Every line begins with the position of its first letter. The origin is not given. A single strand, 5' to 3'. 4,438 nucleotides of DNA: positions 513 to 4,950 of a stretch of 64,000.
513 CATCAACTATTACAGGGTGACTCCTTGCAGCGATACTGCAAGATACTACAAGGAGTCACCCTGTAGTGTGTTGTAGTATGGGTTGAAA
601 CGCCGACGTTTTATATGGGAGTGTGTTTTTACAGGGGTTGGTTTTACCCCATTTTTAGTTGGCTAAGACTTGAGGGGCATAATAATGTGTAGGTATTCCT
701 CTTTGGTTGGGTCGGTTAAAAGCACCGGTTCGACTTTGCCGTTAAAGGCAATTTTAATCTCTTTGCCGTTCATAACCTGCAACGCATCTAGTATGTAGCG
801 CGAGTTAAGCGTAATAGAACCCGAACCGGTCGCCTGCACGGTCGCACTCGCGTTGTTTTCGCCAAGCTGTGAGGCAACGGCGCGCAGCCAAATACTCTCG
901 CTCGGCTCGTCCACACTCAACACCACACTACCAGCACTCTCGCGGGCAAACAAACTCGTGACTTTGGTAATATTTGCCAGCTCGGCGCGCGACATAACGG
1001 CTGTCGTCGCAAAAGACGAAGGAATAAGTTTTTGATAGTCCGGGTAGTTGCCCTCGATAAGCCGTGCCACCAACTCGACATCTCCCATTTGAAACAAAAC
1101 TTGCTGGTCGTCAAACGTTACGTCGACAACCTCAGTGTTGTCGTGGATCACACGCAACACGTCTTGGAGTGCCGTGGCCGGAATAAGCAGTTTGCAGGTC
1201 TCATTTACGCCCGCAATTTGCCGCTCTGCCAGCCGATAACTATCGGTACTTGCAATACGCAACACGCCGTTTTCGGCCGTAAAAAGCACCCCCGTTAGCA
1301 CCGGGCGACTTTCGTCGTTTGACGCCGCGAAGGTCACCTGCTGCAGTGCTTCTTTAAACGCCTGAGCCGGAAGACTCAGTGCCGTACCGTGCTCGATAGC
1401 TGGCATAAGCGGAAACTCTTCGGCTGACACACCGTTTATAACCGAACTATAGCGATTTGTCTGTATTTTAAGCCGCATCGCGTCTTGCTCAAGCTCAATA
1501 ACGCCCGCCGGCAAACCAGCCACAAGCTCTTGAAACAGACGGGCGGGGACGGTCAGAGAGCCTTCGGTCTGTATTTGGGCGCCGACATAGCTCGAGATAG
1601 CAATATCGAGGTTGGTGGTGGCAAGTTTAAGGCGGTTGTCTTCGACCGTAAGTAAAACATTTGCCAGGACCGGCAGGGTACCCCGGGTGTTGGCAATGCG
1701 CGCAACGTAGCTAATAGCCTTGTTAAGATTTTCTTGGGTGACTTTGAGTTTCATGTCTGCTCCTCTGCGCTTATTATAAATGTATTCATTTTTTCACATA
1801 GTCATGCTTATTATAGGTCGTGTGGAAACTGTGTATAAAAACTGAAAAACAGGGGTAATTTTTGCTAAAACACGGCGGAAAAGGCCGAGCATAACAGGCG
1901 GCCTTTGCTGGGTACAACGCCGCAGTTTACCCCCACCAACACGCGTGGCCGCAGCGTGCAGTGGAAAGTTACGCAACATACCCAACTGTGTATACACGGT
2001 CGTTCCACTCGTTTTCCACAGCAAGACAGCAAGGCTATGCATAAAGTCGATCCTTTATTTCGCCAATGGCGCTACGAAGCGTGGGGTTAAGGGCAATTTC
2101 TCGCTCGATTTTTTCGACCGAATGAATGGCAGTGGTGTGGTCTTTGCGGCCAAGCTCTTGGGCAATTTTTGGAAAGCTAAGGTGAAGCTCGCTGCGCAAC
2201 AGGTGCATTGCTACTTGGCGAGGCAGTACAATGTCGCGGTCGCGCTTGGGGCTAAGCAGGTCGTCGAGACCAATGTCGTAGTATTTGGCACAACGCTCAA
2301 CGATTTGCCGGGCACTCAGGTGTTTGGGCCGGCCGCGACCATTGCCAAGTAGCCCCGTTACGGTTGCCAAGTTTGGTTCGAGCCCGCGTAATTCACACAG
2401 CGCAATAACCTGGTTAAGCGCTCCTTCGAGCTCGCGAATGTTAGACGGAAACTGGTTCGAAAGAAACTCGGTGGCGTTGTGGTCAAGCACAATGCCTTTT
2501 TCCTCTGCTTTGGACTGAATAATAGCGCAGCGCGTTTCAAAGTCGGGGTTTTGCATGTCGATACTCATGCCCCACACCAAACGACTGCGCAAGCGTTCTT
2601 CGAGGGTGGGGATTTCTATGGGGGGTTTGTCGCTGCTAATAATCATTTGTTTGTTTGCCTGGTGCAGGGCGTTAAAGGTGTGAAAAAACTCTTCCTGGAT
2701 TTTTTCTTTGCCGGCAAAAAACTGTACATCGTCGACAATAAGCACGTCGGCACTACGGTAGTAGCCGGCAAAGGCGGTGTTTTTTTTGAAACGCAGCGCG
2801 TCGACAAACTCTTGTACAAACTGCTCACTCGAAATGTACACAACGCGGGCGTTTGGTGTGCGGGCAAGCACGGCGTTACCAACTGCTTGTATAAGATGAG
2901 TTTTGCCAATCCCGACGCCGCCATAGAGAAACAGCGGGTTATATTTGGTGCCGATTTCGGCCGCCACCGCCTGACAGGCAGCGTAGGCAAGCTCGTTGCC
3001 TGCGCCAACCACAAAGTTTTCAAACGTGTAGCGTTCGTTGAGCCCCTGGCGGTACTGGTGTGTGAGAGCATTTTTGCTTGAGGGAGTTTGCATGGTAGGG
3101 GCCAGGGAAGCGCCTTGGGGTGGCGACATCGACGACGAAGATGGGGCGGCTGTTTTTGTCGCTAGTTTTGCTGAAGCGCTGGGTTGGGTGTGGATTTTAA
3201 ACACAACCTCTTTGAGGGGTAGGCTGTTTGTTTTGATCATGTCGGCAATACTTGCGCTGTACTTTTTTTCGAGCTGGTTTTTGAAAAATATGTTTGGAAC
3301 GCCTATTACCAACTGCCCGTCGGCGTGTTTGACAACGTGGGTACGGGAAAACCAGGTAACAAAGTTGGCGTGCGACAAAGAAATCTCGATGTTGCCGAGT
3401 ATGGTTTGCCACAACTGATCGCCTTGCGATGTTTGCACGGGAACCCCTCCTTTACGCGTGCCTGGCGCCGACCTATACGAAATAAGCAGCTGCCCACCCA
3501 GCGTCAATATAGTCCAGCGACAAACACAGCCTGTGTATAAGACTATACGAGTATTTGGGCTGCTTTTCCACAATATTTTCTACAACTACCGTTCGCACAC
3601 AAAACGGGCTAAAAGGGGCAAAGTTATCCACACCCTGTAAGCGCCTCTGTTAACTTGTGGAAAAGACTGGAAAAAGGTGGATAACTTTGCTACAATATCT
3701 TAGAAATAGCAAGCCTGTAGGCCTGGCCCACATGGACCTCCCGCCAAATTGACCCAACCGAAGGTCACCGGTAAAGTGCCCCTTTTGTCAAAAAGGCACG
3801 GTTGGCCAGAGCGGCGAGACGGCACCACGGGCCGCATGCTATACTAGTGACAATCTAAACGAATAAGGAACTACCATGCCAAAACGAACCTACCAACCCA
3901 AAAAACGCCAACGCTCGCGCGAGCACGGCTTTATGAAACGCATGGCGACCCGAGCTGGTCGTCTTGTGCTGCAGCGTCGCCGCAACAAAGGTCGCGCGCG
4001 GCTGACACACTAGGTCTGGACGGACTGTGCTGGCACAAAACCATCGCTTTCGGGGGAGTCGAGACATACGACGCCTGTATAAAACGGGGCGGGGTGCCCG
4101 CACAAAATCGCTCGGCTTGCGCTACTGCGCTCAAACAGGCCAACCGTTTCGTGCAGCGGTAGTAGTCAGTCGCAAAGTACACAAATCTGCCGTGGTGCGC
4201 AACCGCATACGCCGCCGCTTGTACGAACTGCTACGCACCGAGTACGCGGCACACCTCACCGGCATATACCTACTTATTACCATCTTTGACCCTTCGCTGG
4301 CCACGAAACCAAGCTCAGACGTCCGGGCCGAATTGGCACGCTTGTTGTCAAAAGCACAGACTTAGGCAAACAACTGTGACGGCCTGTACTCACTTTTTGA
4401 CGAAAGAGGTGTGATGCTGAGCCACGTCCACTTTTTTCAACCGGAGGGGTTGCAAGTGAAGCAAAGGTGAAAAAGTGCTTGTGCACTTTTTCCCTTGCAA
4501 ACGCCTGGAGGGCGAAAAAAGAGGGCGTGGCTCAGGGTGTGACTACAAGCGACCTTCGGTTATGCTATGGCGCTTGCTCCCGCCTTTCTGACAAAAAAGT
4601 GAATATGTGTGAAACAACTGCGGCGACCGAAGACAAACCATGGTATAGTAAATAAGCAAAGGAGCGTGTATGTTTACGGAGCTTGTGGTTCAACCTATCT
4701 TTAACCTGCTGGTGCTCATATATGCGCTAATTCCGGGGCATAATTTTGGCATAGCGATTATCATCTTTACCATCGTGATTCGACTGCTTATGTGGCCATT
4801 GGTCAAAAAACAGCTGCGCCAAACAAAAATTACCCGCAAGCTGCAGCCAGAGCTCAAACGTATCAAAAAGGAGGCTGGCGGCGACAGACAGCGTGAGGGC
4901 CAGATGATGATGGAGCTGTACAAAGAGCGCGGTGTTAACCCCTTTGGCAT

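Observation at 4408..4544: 119-bp MITE-like palindromic insertion with target duplication, checkable against an uninterrupted paralogous site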

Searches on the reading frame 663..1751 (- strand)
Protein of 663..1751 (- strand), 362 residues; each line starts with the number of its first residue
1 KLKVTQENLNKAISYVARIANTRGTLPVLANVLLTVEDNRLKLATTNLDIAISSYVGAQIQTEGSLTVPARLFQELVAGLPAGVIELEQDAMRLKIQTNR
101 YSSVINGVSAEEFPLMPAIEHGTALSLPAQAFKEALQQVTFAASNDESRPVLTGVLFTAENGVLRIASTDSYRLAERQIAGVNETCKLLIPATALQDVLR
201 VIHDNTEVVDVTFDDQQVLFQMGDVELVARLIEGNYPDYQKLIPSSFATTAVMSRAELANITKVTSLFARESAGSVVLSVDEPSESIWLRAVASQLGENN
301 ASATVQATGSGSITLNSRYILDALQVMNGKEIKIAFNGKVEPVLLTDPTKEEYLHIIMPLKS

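Call 45: find_encoding_contigs(protein=window:663-1751:-, flank=10000, max_places=6)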
Protein window:663-1751:- (362 aa): no gene with exactly this product is on record in the collection.

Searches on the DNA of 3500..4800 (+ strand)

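Call 11: search_rna_families(source=window, start=3500, end=4800, threshold=evalue, max_evalue=10)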
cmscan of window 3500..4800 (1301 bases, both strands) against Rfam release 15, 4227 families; matches with E-value up to 10: 2.
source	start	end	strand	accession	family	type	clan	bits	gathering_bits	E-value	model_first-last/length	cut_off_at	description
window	3618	3690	-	RF03871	mir-5681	Gene; miRNA;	-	15.2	88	9.5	1-61/61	no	mir-5681 microRNA precursor family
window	3900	4008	-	RF02883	BcKCsr2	Gene; sRNA;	-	13.9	40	2.9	1-129/129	no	Burkholderia sRNA 2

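Call 58: search_dna_similar(query=window:4385-4612:+, collection=plasmids, mode=distant, max_evalue=0.01, max_rows=10)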
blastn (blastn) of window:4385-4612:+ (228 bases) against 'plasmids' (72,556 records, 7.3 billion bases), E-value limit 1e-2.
No match.

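Call 59: search_dna_similar(query=window:4385-4612:+, collection=phages, mode=distant, max_evalue=0.01, max_rows=10)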
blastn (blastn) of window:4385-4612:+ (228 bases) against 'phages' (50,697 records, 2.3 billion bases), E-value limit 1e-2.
No match.
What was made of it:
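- Tried and rejected: Plasmids and phages. blastn of C1+E1 found no match (calls 58, 59).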

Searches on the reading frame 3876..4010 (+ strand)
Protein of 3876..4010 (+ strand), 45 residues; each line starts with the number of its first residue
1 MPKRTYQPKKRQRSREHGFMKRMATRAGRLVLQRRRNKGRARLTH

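Call 46: find_encoding_contigs(protein=window:3876-4010:+, flank=10000, max_places=10)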
Protein window:3876-4010:+ (45 aa): 19 contigs read that carry it; 10 places shown.
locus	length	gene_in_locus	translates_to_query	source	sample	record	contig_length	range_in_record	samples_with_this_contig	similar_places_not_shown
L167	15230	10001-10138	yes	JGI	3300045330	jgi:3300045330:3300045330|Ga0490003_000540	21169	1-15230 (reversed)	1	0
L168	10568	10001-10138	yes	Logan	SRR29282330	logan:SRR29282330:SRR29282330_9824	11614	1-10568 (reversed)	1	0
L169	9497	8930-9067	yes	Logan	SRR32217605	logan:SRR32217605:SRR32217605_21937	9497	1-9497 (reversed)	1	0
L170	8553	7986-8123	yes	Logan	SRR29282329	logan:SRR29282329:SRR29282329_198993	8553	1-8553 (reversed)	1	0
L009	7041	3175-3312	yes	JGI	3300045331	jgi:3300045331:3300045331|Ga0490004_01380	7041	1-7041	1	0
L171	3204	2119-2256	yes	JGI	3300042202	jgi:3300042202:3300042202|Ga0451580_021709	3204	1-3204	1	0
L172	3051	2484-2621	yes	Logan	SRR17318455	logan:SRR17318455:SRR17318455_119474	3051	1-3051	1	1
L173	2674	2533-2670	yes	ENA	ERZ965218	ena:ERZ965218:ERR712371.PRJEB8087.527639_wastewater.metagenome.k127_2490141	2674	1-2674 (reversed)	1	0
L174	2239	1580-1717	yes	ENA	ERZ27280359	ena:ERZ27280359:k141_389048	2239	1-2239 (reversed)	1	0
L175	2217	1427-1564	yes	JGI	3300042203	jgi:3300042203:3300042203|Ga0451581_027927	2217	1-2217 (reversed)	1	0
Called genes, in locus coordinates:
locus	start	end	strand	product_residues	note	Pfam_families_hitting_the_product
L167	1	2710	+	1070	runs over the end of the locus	-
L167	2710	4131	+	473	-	PF01551:Peptidase_M23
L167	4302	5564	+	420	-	-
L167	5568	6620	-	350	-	PF02463:SMC_N, PF13175:AAA_15, PF13476:AAA_23, PF13555:AAA_29 (faint), PF13304:AAA_21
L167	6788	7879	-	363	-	PF00712:DNA_pol3_beta, PF02767:DNA_pol3_beta_2, PF02768:DNA_pol3_beta_3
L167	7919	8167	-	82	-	-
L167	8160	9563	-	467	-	PF11638:DnaA_N, PF00308:Bac_DnaA, PF01695:IstB_IS21 (weak), PF00004:AAA (faint), PF08299:Bac_DnaA_C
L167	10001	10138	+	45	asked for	PF00468:Ribosomal_L34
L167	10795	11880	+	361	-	PF02096:60KD_IMP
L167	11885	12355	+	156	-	PF13083:KH_KhpA-B (weak), PF01424:R3H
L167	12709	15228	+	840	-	?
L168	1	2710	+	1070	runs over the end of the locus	-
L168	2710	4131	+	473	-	PF01551:Peptidase_M23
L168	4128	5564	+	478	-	-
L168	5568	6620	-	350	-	PF02463:SMC_N, PF13175:AAA_15, PF13476:AAA_23, PF13555:AAA_29 (faint), PF13304:AAA_21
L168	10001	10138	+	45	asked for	PF00468:Ribosomal_L34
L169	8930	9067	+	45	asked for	PF00468:Ribosomal_L34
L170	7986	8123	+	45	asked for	PF00468:Ribosomal_L34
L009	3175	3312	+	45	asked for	PF00468:Ribosomal_L34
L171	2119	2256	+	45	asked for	PF00468:Ribosomal_L34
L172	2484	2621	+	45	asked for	PF00468:Ribosomal_L34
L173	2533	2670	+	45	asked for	PF00468:Ribosomal_L34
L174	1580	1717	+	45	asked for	PF00468:Ribosomal_L34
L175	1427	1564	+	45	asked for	PF00468:Ribosomal_L34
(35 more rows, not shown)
